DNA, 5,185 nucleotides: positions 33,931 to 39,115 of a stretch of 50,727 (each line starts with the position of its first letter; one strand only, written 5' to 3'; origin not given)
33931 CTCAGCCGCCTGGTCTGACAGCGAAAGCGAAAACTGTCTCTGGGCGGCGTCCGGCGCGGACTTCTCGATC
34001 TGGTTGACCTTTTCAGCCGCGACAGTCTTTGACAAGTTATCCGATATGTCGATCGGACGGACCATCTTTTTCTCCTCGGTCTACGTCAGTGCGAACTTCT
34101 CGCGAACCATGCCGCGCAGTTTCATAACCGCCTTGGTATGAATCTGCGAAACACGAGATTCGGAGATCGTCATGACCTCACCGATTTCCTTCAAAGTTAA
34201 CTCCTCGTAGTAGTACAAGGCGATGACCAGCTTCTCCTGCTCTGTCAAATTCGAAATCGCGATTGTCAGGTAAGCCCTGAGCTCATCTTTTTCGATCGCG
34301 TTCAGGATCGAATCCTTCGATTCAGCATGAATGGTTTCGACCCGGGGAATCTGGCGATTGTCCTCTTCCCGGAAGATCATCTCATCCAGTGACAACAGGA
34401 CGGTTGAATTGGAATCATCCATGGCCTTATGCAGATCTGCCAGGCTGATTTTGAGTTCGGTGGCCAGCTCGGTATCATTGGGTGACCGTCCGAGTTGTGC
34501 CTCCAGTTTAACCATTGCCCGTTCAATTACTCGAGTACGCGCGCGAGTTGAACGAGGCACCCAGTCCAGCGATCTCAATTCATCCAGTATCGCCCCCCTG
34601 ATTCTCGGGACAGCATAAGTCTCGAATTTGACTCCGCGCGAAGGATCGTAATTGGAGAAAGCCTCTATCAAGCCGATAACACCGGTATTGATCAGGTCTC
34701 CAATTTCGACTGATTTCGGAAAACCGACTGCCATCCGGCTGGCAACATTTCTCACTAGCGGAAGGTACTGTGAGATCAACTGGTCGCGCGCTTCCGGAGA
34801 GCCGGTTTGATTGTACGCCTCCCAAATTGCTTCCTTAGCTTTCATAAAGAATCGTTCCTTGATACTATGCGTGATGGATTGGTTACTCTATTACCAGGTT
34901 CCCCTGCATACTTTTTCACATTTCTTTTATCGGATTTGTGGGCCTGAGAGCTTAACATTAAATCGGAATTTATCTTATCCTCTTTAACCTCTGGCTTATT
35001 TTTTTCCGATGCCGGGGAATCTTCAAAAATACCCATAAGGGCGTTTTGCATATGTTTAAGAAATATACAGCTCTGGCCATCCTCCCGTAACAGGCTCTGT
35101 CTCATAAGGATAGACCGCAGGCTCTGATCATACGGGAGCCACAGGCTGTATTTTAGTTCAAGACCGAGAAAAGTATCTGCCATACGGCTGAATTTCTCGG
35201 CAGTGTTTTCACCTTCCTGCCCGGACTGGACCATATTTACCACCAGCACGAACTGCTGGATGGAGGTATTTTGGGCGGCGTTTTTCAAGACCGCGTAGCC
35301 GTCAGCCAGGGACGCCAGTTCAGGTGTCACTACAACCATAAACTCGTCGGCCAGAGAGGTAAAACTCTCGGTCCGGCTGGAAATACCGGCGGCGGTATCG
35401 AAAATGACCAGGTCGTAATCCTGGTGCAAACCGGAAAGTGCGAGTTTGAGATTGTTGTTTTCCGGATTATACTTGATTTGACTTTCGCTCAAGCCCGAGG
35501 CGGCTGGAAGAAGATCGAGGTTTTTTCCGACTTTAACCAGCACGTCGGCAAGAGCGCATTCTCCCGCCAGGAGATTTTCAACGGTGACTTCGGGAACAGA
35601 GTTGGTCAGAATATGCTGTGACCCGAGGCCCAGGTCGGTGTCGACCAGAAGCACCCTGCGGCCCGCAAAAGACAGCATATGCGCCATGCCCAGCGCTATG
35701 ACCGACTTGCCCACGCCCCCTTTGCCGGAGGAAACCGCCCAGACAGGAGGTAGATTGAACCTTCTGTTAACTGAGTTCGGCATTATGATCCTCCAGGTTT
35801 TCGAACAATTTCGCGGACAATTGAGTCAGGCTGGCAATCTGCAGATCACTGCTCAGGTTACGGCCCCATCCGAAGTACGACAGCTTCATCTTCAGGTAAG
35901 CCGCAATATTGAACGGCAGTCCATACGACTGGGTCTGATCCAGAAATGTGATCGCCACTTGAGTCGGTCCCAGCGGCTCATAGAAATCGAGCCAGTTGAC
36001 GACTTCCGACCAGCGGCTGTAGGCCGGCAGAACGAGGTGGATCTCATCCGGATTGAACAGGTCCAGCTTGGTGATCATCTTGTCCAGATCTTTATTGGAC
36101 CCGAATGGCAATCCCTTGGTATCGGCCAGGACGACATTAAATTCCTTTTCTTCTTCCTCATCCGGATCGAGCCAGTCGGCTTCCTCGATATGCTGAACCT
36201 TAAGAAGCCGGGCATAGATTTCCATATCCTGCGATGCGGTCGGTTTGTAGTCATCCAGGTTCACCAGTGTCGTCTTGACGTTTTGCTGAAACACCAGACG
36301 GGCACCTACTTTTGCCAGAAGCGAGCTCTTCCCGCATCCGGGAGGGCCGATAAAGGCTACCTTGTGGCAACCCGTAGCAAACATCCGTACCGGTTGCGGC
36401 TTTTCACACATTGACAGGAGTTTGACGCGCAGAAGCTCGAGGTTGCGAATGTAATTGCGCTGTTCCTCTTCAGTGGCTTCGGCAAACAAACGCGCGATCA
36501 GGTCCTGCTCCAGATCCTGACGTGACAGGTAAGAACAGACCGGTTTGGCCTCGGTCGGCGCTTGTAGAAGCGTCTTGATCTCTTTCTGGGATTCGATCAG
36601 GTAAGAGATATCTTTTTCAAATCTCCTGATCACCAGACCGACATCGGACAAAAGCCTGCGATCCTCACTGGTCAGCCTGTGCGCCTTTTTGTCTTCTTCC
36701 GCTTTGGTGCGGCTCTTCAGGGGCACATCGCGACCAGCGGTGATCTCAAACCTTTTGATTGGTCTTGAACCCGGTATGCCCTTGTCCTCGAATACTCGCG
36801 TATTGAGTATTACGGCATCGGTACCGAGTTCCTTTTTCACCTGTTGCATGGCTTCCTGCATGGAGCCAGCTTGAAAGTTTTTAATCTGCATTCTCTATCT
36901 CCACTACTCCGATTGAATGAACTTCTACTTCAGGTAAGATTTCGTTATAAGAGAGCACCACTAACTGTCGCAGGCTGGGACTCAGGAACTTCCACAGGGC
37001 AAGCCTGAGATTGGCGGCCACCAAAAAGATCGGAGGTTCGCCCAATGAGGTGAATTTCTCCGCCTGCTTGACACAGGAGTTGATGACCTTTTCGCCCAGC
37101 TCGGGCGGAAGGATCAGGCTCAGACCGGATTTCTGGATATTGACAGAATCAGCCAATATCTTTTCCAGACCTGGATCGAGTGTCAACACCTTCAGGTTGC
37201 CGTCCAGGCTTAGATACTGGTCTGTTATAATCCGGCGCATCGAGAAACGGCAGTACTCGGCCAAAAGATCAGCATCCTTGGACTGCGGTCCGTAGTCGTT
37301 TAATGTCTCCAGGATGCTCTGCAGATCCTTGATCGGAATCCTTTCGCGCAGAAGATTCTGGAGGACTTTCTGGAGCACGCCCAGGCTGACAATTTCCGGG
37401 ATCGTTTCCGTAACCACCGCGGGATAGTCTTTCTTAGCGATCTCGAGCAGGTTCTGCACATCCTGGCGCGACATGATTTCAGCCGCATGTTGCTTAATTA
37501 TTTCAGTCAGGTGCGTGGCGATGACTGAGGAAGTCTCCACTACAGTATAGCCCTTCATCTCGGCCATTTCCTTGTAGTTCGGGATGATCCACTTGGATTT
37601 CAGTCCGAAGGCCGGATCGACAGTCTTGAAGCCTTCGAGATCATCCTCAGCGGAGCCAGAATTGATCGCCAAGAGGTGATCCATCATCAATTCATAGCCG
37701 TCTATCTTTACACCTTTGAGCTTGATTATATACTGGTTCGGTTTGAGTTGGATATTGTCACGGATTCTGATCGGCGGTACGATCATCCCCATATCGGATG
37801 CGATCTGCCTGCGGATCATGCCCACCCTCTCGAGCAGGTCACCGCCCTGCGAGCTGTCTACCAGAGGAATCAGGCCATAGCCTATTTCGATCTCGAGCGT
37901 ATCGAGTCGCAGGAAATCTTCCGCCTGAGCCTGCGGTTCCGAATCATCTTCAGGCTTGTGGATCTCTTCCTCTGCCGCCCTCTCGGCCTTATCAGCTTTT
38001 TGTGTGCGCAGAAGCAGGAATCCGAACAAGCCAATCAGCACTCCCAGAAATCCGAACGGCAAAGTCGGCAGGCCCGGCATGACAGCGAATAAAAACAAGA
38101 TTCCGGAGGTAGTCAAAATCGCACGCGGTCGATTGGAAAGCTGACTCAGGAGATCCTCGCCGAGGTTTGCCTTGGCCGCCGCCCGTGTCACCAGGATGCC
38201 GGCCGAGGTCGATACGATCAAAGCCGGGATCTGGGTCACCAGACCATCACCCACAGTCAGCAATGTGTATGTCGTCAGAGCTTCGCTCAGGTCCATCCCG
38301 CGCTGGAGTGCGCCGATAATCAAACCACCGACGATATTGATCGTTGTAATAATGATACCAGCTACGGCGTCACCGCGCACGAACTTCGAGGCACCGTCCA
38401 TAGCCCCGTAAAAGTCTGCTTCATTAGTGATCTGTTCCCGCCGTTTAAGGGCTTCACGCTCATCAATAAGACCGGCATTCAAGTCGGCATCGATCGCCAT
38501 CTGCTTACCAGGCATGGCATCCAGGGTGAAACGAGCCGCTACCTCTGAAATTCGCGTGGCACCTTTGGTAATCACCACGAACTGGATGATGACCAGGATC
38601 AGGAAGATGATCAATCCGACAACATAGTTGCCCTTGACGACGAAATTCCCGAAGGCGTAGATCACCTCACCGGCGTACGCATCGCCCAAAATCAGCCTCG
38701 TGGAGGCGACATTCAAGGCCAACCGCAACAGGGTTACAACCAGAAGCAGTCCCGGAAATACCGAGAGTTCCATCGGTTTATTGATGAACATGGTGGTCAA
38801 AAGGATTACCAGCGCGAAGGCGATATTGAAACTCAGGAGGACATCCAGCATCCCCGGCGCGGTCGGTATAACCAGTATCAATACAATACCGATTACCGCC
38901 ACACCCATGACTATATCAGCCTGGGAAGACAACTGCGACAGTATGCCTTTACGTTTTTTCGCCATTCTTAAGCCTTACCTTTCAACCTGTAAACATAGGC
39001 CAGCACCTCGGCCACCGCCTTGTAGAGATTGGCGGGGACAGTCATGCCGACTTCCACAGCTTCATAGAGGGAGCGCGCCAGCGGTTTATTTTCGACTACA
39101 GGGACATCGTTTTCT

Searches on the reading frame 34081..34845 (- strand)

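Call 5: search_protein_families(library=pfam, proteins=[window:34081-34845:-])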
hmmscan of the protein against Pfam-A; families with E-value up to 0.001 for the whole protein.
window:34081-34845:- (254 aa): 5 families
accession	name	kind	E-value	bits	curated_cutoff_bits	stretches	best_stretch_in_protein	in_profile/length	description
PF04545.22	Sigma70_r4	-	1.2e-19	70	24.1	1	196-244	1-49/50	Sigma-70, region 4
PF04542.20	Sigma70_r2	-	3.2e-18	65.7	24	1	23-95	1-70/71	Sigma-70 region 2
PF04539.22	Sigma70_r3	-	1.7e-11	44.5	25.3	1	104-155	3-54/78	Sigma-70 region 3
PF08281.18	Sigma70_r4_2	-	3e-07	30.4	25.7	1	196-243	7-54/54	Sigma-70, region 4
PF04297.20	UPF0122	-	0.00078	20.1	22.7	0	193-236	11-54/101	Putative helix-turn-helix protein, YlxM / p13 like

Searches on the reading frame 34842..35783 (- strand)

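Call 5: search_protein_families(library=pfam, proteins=[window:34842-35783:-])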
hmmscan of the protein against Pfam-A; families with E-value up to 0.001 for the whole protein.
window:34842-35783:- (313 aa): 7 families
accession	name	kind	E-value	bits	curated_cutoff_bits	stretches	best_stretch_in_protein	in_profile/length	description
PF13614.12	AAA_31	-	3.6e-19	69.8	27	1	16-160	5-155/177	AAA domain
PF01656.29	CbiA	-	5.1e-11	43.1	25.4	1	16-207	2-107/125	CobQ/CobB/MinD/ParA nucleotide binding domain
PF10609.15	ParA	-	1.4e-09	38.2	27.1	1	14-51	5-42/246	NUBPL iron-transfer P-loop NTPase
PF06564.18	CBP_BcsQ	-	3e-08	33.9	21.3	1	19-158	8-151/234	Cellulose biosynthesis protein BcsQ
PF09140.17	MipZ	-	3.1e-07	30.4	20.7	1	17-190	5-164/262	ATPase MipZ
PF02374.21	ArsA_ATPase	-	3.4e-06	26.9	24.3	1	16-50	4-38/305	Anion-transporting ATPase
PF00142.24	Fer4_NifH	-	8.7e-06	25.8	25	1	20-77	7-64/271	4Fe-4S iron sulfur cluster binding proteins, NifH/frxC family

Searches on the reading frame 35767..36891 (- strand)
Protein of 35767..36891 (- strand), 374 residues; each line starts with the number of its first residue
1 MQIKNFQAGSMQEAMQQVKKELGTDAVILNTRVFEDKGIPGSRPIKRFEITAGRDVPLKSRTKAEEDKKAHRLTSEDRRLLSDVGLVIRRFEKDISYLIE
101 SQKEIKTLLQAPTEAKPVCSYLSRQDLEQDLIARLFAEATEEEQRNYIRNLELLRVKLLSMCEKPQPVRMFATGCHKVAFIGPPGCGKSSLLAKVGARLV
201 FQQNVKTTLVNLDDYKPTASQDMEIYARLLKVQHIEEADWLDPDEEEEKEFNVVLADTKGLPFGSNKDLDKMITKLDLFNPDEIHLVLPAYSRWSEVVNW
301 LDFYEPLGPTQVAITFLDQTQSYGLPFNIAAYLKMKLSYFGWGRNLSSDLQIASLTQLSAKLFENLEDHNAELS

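Call 5: search_protein_families(library=pfam, proteins=[window:35767-36891:-])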
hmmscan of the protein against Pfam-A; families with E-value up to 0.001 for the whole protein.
window:35767-36891:- (374 aa): 1 family
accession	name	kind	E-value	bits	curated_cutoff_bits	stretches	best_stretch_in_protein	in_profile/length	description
PF00448.28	SRP54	-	6.1e-20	72.1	22.7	1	177-363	3-195/196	SRP54-type protein, GTPase domain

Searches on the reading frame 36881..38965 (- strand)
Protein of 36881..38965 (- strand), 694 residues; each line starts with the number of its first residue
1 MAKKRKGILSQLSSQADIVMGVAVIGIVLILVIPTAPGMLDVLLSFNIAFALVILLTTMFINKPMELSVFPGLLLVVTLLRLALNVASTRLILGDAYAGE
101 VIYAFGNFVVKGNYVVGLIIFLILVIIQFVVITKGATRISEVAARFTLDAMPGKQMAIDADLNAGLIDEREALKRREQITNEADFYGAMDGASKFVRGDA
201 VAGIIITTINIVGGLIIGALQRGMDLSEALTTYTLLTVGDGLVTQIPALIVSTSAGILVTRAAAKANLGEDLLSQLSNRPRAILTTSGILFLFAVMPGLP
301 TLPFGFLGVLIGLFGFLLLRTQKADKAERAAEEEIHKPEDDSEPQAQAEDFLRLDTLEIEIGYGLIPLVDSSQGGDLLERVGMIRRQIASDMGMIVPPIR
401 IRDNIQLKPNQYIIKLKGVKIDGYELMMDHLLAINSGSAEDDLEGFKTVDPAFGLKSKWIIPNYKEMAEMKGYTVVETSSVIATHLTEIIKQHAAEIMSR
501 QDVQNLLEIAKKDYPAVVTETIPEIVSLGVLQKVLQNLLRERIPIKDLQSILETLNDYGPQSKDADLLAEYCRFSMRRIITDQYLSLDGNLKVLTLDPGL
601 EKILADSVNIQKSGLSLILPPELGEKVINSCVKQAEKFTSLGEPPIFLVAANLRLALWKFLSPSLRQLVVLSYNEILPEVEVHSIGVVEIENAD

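Call 5: search_protein_families(library=pfam, proteins=[window:36881-38965:-])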
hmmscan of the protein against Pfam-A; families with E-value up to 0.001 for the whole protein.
window:36881-38965:- (694 aa): 1 family
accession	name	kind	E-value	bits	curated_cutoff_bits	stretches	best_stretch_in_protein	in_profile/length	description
PF00771.25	FHIPEP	-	2.8e-268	892.3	29.1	1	27-680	1-656/657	FHIPEP family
